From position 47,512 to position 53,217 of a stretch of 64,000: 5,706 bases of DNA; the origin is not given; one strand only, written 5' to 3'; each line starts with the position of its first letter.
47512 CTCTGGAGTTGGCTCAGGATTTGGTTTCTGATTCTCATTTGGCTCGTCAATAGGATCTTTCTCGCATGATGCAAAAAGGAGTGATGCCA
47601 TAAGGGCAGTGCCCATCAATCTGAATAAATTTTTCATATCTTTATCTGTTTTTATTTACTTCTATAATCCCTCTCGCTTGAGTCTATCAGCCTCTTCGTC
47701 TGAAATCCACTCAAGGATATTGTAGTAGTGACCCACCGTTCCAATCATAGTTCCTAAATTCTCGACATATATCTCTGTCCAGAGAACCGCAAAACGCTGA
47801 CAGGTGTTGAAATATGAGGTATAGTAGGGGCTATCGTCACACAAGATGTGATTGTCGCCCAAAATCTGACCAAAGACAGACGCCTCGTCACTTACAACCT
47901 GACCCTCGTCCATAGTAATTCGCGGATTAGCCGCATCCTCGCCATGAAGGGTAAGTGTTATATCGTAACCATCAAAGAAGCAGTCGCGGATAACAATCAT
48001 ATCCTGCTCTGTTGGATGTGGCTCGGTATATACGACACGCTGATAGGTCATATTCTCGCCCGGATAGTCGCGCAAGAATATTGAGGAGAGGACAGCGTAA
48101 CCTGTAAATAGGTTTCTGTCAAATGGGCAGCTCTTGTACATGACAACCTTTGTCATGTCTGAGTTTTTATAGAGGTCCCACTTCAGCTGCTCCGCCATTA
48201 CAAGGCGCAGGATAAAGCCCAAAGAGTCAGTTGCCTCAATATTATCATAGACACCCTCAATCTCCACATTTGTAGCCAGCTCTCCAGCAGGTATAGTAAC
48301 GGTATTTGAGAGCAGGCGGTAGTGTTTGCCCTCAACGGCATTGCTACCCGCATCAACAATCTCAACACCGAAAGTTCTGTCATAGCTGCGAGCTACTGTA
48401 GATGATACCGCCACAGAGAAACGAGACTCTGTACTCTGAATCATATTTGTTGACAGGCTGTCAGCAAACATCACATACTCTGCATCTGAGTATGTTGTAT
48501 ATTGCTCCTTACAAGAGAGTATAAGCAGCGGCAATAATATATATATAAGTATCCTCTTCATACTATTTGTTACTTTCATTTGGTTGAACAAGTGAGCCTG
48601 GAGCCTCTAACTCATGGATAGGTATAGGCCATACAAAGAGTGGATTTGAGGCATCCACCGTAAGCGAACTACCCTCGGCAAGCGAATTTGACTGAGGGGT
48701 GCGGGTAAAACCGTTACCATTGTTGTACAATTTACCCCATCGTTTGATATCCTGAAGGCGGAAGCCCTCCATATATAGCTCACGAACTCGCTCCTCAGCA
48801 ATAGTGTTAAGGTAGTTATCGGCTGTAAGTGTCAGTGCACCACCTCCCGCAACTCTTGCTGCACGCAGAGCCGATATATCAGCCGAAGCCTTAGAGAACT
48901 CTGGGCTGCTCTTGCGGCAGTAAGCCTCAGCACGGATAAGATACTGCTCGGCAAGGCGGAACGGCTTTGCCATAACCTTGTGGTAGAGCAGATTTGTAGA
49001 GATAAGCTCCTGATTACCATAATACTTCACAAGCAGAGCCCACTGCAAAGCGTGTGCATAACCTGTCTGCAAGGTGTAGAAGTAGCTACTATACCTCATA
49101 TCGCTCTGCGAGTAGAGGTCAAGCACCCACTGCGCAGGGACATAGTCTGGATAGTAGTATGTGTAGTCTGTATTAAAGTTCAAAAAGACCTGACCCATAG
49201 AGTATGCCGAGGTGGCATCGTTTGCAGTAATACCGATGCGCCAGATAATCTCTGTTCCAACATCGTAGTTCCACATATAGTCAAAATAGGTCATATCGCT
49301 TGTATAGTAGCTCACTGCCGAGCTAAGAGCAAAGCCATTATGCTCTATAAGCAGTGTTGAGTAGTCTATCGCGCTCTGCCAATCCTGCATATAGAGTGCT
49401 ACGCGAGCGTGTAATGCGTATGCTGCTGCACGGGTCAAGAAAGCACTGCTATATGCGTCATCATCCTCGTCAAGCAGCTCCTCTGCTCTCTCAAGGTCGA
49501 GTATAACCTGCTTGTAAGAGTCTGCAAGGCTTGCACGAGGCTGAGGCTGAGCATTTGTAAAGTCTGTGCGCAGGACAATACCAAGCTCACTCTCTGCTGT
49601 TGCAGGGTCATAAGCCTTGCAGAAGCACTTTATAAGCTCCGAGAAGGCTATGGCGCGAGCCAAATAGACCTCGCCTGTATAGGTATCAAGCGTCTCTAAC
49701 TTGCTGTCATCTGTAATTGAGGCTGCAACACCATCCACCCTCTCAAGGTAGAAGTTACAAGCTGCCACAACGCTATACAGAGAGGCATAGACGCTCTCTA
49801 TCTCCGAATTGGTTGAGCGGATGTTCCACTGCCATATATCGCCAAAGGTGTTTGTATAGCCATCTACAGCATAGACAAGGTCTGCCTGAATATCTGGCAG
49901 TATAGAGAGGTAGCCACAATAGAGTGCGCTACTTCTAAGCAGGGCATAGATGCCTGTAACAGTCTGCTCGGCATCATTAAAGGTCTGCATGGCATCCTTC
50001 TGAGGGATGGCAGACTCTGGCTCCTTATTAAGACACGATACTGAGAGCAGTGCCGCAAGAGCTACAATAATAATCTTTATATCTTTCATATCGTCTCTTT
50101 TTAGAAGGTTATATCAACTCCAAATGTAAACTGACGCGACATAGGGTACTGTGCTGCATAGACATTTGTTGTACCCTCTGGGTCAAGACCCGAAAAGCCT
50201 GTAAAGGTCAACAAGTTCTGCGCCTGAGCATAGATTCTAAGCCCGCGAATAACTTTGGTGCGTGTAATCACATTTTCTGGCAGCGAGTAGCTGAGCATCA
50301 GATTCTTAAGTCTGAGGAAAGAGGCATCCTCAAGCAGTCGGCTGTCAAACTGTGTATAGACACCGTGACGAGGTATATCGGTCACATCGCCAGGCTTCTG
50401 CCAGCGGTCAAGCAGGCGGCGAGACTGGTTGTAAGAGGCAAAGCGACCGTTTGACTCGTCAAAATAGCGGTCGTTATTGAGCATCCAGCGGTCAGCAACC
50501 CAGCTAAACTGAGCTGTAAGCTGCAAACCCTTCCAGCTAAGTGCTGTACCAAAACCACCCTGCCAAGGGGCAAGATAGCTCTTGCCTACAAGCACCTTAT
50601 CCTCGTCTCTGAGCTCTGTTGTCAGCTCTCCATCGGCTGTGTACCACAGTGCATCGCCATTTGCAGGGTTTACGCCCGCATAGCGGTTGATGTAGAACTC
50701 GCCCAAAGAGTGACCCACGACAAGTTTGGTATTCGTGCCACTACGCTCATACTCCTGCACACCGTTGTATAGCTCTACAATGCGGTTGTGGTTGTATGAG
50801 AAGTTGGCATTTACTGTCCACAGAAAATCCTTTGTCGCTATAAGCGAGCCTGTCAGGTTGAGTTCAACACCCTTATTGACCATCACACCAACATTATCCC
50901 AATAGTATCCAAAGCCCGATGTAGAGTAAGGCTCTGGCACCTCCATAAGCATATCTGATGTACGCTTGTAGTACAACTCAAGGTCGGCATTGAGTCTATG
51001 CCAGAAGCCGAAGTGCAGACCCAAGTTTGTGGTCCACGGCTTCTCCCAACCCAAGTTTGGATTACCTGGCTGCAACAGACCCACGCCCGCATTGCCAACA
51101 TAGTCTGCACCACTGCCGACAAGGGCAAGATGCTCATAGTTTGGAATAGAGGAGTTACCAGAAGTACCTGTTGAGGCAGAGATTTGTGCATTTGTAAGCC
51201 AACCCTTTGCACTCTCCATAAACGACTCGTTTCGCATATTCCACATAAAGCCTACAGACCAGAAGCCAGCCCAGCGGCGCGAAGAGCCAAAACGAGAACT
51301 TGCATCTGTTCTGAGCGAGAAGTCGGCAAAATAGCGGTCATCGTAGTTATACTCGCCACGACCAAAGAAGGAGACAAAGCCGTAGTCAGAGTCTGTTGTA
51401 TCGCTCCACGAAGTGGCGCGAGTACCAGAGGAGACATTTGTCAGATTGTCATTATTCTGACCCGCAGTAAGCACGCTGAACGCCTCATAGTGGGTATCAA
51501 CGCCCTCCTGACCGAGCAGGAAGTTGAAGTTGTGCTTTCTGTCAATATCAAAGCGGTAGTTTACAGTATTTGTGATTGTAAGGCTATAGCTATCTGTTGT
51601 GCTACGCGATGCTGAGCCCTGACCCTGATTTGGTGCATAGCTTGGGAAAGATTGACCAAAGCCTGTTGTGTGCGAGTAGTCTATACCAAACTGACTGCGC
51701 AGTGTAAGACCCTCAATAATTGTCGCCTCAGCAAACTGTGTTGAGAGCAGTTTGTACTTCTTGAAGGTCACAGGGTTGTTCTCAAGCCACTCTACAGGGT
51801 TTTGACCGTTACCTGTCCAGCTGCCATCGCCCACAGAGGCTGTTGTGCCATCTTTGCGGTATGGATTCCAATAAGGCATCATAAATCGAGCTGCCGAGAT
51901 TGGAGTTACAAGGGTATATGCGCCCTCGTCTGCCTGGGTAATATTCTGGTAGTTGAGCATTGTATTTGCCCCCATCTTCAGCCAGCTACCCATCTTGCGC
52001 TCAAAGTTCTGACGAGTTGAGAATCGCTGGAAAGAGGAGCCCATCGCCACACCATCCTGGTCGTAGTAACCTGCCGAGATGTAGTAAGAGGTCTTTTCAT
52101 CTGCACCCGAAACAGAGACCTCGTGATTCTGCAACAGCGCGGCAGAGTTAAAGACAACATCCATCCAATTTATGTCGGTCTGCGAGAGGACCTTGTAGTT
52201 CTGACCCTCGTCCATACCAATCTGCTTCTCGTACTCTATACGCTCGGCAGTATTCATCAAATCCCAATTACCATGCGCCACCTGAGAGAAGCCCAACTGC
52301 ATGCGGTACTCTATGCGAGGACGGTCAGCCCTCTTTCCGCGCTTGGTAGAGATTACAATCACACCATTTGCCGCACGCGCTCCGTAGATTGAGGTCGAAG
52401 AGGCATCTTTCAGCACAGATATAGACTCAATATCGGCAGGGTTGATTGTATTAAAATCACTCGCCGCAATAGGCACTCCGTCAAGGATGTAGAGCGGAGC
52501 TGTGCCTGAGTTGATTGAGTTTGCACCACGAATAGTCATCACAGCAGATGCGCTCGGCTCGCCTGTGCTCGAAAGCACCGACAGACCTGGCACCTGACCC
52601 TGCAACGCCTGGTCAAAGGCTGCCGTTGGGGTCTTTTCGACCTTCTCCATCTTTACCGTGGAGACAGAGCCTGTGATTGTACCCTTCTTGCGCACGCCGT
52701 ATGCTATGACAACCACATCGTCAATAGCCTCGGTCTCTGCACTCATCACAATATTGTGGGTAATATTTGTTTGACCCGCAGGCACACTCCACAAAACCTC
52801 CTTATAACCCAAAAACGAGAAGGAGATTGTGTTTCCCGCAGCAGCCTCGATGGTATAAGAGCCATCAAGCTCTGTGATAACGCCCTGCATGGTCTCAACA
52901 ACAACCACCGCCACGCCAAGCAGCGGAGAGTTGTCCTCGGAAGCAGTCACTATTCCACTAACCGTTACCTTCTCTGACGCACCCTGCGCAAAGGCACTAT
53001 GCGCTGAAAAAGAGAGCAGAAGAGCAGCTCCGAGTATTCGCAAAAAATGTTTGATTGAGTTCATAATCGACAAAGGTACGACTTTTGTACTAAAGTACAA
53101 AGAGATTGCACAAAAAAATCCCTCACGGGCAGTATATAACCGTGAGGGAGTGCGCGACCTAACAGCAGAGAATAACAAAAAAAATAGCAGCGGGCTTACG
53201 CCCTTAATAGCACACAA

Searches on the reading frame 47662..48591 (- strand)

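Call 11: search_protein_families(library=pfam, proteins=[window:47662-48591:-], max_evalue=0.01)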
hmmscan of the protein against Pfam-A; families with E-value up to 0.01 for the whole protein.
window:47662-48591:- (309 aa): 2 families
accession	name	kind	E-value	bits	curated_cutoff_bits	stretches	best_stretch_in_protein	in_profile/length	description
PF16372.10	DUF4984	-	1.4e-42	145.7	25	1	145-306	4-163/164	Domain of unknown function (DUF4984)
PF16132.11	DUF4843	-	1.1e-05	25.5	34.5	1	68-143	46-122/163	Domain of unknown function (DUF4843)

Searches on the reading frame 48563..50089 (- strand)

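Call 11: search_protein_families(library=pfam, proteins=[window:48563-50089:-], max_evalue=0.01)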
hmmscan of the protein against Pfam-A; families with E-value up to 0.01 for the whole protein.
window:48563-50089:- (508 aa): 2 families
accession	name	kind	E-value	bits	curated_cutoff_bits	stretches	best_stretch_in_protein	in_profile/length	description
PF07980.17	SusD_RagB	-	1.1e-19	71.6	23.1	1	376-504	158-294/297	SusD family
PF14322.12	SusD-like_3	-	5e-16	59.9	27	1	66-232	46-191/191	Starch-binding associating with outer membrane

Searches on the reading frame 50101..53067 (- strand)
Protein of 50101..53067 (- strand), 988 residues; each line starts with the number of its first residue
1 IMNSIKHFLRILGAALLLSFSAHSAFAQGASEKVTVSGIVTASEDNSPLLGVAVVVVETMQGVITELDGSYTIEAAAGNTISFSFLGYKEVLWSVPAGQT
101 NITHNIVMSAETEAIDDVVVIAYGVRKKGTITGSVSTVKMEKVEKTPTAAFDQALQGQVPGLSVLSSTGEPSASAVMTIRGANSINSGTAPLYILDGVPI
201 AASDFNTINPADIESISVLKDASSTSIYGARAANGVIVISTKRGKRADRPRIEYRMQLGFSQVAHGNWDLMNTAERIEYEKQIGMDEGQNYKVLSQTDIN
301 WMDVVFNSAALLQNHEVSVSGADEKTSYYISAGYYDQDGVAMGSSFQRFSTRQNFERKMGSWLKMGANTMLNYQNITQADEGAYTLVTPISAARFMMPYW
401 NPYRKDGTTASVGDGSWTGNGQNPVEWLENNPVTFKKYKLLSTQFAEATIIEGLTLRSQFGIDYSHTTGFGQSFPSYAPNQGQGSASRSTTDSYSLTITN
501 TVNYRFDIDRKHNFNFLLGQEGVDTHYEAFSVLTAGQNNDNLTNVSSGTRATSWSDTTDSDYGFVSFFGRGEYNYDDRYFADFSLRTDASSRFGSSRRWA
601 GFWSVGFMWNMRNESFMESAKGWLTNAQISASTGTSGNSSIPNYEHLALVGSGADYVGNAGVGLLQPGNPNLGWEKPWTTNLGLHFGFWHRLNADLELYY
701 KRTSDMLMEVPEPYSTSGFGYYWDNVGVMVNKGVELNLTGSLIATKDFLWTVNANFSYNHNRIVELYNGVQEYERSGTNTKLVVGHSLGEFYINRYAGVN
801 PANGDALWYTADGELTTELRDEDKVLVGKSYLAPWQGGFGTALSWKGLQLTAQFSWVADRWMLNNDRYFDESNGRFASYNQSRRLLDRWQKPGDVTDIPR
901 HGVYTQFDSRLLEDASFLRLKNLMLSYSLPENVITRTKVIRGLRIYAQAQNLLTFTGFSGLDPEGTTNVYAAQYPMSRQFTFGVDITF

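Call 11: search_protein_families(library=pfam, proteins=[window:50101-53067:-], max_evalue=0.01)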
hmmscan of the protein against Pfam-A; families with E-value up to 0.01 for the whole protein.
window:50101-53067:- (988 aa): 3 families
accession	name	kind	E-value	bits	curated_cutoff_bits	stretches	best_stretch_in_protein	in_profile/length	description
PF07715.20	Plug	-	5e-22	78.9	23.9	1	130-236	4-107/107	TonB-dependent Receptor Plug Domain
PF00593.30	TonB_dep_Rec_b-barrel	-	7.5e-19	69.3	27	1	400-952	24-436/436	TonB dependent receptor-like, beta-barrel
PF13715.12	CarbopepD_reg_2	-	4.8e-14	52.6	32.2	1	36-120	1-88/88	CarboxypepD_reg-like domain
